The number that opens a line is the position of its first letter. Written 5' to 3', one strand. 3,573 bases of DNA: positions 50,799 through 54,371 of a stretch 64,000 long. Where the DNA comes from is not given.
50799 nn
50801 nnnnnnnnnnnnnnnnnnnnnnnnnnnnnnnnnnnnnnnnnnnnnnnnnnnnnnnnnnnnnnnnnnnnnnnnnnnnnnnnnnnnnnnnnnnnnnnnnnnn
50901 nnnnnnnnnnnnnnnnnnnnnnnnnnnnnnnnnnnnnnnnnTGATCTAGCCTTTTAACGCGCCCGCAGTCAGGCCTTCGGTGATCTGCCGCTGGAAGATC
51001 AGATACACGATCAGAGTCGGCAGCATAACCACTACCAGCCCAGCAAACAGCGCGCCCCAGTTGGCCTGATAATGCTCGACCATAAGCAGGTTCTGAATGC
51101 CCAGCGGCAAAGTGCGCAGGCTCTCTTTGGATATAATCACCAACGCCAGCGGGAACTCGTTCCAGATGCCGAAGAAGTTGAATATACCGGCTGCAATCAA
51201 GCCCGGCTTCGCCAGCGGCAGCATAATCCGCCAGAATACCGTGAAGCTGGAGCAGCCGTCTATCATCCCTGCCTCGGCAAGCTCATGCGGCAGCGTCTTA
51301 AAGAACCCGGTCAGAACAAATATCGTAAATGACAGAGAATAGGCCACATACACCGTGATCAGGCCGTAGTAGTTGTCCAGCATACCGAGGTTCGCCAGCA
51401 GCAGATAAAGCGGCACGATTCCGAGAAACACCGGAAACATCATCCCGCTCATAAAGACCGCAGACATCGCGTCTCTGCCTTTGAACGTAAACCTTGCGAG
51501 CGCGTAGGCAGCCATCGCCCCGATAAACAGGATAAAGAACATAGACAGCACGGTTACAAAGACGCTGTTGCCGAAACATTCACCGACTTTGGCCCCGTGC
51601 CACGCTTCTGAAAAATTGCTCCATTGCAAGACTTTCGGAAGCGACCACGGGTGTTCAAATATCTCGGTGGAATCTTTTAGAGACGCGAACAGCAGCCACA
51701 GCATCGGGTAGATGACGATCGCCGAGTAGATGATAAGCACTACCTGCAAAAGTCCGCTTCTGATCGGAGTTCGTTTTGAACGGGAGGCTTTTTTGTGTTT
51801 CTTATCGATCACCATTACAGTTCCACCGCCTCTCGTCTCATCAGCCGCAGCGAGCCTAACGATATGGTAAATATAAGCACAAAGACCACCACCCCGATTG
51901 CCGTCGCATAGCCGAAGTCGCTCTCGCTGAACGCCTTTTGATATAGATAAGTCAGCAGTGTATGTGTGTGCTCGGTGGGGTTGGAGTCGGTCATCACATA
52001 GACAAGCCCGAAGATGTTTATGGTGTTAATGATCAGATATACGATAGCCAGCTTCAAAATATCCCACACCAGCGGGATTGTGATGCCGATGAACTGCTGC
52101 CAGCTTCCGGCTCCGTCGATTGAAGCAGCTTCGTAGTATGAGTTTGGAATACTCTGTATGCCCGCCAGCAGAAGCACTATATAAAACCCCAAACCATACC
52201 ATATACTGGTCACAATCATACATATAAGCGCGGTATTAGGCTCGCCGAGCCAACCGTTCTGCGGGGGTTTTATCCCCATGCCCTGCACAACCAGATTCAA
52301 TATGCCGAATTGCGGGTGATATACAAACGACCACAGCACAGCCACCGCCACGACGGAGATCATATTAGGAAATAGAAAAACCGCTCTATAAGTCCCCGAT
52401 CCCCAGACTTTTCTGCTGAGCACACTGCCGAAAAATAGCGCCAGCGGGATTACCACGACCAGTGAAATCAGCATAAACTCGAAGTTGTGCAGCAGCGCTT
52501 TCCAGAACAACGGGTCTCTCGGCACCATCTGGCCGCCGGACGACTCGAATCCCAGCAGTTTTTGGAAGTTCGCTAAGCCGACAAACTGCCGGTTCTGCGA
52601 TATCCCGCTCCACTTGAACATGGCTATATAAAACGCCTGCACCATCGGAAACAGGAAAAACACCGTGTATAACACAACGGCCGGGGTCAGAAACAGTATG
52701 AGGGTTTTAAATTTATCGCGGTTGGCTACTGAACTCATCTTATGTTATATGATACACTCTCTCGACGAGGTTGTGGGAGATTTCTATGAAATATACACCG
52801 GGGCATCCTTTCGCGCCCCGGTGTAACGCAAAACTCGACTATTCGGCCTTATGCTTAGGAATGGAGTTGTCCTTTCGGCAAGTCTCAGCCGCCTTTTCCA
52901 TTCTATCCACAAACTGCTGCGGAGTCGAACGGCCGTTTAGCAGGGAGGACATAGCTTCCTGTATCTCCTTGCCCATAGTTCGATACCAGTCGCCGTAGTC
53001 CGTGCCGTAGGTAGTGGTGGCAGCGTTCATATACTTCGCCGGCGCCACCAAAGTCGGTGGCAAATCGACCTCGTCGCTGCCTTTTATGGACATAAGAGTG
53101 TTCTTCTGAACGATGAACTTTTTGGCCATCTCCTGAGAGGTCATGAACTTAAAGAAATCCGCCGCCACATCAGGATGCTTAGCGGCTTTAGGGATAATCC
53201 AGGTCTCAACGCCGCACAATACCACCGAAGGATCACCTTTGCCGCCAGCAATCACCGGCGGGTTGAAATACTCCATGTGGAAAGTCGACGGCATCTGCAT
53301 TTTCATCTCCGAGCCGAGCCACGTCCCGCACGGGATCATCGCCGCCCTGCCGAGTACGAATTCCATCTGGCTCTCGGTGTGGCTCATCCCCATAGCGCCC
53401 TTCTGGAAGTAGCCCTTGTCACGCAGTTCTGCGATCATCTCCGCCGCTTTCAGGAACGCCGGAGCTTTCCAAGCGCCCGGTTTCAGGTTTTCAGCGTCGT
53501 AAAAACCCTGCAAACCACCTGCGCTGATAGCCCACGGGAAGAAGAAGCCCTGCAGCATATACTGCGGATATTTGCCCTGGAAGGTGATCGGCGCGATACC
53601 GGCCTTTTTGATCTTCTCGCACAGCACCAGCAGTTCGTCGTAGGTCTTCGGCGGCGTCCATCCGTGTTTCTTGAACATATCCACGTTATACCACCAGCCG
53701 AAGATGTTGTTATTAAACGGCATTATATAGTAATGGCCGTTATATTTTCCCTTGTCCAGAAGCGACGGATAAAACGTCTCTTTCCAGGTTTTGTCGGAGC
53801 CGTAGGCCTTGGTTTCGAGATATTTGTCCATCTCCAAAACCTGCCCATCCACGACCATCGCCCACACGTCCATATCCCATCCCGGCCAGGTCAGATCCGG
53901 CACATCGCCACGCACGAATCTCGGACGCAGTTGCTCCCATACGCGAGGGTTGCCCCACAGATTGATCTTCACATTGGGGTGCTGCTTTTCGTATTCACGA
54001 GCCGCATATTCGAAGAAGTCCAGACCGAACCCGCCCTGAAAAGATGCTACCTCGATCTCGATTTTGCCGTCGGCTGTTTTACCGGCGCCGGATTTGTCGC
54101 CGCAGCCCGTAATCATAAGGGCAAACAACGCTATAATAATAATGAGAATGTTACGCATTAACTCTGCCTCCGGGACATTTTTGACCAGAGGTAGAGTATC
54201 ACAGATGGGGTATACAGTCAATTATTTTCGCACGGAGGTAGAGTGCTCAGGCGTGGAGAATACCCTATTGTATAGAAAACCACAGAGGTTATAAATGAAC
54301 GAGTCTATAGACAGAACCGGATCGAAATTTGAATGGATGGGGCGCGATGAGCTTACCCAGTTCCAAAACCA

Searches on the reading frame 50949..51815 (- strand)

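Call 6: search_protein_families(library=pfam, proteins=[window:50949-51815:-], max_evalue=0.001)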
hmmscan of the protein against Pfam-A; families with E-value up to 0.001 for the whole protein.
window:50949-51815:- (289 aa): 1 family
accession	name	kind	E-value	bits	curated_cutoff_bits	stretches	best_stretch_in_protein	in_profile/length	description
PF00528.27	BPD_transp_1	-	8.1e-18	65.2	26.4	1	96-276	2-176/184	Binding-protein-dependent transport system inner membrane component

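Call 84: search_protein_families(library=ncbifam, proteins=[window:50949-51815:-], max_evalue=0.001)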
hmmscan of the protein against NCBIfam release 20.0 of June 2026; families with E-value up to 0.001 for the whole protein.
window:50949-51815:- (289 aa): 18 families
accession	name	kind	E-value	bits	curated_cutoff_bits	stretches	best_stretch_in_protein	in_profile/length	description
NF040932.1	ABC_arch_GlcU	equivalog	6.9e-35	121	340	1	21-284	3-266/272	glucose ABC transporter permease GlcU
NF008210.0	PRK10973.1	equivalog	1.8e-32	113.2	297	1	24-283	13-277/281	sn-glycerol-3-phosphate ABC transporter permease UgpE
NF008231.0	PRK10998.1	equivalog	2.3e-32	112.7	261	1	18-289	11-296/296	maltose ABC transporter permease MalG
NF011624.0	PRK15050.1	equivalog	8.2e-17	61.2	247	1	6-275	11-283/297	2-aminoethylphosphonate ABC transporter permease subunit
TIGR01581.1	Mo_ABC_porter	hypoth_equivalog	8.1e-16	58.2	210.3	1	63-266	5-220/225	ABC transporter permease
NF007047.0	PRK09500.1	equivalog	6e-15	55.6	326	1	26-271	11-248/257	spermidine/putrescine ABC transporter permease PotC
TIGR02141.1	modB_ABC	equivalog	1.3e-13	51.1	182.6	1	84-270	3-201/208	molybdate ABC transporter permease subunit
NF040839.1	tungstate_WtpB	equivalog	1.5e-10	41.2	340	1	65-241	30-211/251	tungstate ABC transporter permease WtpB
NF006939.0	PRK09421.1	equivalog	2.8e-09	36.7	262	1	84-279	15-225/230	molybdate ABC transporter permease subunit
TIGR03226.1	PhnU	equivalog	1.1e-08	34.9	283.45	1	76-275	88-301/311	2-aminoethylphosphonate ABC transporter permease subunit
TIGR03262.1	PhnU2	equivalog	1.1e-08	34.2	593.25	1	22-270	6-249/546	putative 2-aminoethylphosphonate ABC transporter permease subunit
TIGR02139.1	permease_CysT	equivalog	3.7e-08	33.3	246.1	1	63-272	34-254/265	sulfate ABC transporter permease subunit CysT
TIGR00969.1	3a0106s02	subfamily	6.9e-07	29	240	1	24-272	21-264/272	sulfate ABC transporter permease subunit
NF043073.1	MMSYN1_0195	equivalog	3.4e-06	25.5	1250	1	62-214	35-192/1021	spermidine/putrescine ABC transporter permease/substrate-binding protein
NF007889.0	PRK10592.1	equivalog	5.7e-06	26.1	476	1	18-240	7-230/281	putrescine ABC transporter permease PotI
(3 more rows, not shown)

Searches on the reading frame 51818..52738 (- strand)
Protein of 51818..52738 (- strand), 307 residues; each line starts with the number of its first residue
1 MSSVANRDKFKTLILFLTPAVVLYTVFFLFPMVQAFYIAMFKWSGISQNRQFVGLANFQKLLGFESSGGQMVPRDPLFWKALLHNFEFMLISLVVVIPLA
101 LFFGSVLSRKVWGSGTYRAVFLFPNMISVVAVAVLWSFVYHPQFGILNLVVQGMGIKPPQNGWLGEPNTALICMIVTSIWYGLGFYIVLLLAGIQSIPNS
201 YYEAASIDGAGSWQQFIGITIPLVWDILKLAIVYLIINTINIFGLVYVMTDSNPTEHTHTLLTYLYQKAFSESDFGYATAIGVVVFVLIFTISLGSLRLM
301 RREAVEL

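Call 6: search_protein_families(library=pfam, proteins=[window:51818-52738:-], max_evalue=0.001)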
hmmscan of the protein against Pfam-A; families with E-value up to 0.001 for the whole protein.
window:51818-52738:- (307 aa): 1 family
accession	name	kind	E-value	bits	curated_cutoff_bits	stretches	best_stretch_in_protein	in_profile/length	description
PF00528.27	BPD_transp_1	-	1.6e-14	54.5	26.4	1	97-293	2-171/184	Binding-protein-dependent transport system inner membrane component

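Call 84: search_protein_families(library=ncbifam, proteins=[window:51818-52738:-], max_evalue=0.001)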
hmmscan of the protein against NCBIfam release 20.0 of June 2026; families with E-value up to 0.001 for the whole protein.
window:51818-52738:- (307 aa): 15 families
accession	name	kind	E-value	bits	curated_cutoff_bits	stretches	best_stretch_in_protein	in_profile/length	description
NF007852.0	PRK10561.1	equivalog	6.4e-29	101.7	335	1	14-300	15-288/295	sn-glycerol-3-phosphate ABC transporter permease UgpA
NF040931.1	ABC_arch_GlcT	equivalog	4.4e-27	95.4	360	1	21-289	5-260/278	glucose ABC transporter permease GlcT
NF008232.0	PRK10999.1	equivalog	5e-24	84.9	392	1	53-303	265-518/520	maltose ABC transporter permease MalF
TIGR03262.1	PhnU2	equivalog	2.8e-09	36.1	593.25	1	20-287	10-244/546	putative 2-aminoethylphosphonate ABC transporter permease subunit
NF011624.0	PRK15050.1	equivalog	1.9e-08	33.8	247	1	7-292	19-278/297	2-aminoethylphosphonate ABC transporter permease subunit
TIGR03226.1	PhnU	equivalog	2.1e-08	34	283.45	1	7-302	37-302/311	2-aminoethylphosphonate ABC transporter permease subunit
TIGR01581.1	Mo_ABC_porter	hypoth_equivalog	2.8e-08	33.5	210.3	1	172-291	104-221/225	ABC transporter permease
TIGR02141.1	modB_ABC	equivalog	6.9e-08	32.4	182.6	1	173-292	82-200/208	molybdate ABC transporter permease subunit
NF040932.1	ABC_arch_GlcU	equivalog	7.9e-07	29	340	1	175-291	137-254/272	glucose ABC transporter permease GlcU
TIGR00969.1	3a0106s02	subfamily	1.2e-06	28.2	240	1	171-288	143-258/272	sulfate ABC transporter permease subunit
TIGR02140.1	permease_CysW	equivalog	1.3e-06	28.1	329.1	1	82-288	45-249/261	sulfate ABC transporter permease subunit CysW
NF008231.0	PRK10998.1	equivalog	1.4e-06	28.1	261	1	179-292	166-280/296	maltose ABC transporter permease MalG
TIGR02139.1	permease_CysT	equivalog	1.7e-05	24.5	246.1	1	172-294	133-253/265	sulfate ABC transporter permease subunit CysT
NF006956.0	PRK09433.2-5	equivalog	0.00016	20.4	984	1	91-302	75-273/543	thiamine/thiamine pyrophosphate ABC transporter permease ThiP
NF006939.0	PRK09421.1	equivalog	0.00067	19.1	262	1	79-289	9-208/230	molybdate ABC transporter permease subunit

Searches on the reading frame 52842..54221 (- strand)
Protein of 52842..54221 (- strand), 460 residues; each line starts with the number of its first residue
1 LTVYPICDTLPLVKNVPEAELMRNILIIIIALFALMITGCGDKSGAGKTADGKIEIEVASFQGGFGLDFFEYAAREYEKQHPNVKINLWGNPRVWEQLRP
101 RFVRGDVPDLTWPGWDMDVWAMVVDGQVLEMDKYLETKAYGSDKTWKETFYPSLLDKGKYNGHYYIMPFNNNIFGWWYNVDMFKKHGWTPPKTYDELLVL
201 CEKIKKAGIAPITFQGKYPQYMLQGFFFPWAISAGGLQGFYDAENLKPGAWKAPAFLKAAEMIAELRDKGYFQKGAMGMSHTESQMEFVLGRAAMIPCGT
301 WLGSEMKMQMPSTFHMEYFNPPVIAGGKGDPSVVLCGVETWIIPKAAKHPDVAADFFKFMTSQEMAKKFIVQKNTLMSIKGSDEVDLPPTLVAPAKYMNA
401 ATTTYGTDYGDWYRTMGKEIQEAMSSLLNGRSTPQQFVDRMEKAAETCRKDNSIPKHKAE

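Call 6: search_protein_families(library=pfam, proteins=[window:52842-54221:-], max_evalue=0.001)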
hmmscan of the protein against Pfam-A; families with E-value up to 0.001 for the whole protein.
window:52842-54221:- (460 aa): 2 families
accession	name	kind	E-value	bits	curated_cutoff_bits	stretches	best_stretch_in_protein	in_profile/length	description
PF01547.30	SBP_bac_1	-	9e-34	118.3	26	1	69-366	9-306/307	Bacterial extracellular solute-binding protein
PF13416.11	SBP_bac_8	-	4.7e-28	99.2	27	1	73-383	2-266/279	Bacterial extracellular solute-binding protein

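Call 84: search_protein_families(library=ncbifam, proteins=[window:52842-54221:-], max_evalue=0.001)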
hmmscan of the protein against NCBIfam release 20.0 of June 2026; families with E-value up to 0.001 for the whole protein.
window:52842-54221:- (460 aa): 4 families
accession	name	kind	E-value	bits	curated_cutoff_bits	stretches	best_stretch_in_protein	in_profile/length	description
TIGR03851.1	chitin_NgcE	equivalog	2.2e-95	320.2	399.65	1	52-456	38-449/450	N-acetylglucosamine/diacetylchitobiose ABC transporter substrate-binding protein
TIGR03850.1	bind_CPR_0540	equivalog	7.9e-58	196.1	299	1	26-449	6-436/437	carbohydrate ABC transporter substrate-binding protein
NF007011.0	PRK09474.1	equivalog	1.4e-08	34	291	1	142-359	107-308/396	maltose/maltodextrin ABC transporter substrate-binding protein MalE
NF008211.0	PRK10974.1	equivalog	3.4e-08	32.5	411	1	161-370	135-343/439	sn-glycerol-3-phosphate ABC transporter substrate-binding protein UgpB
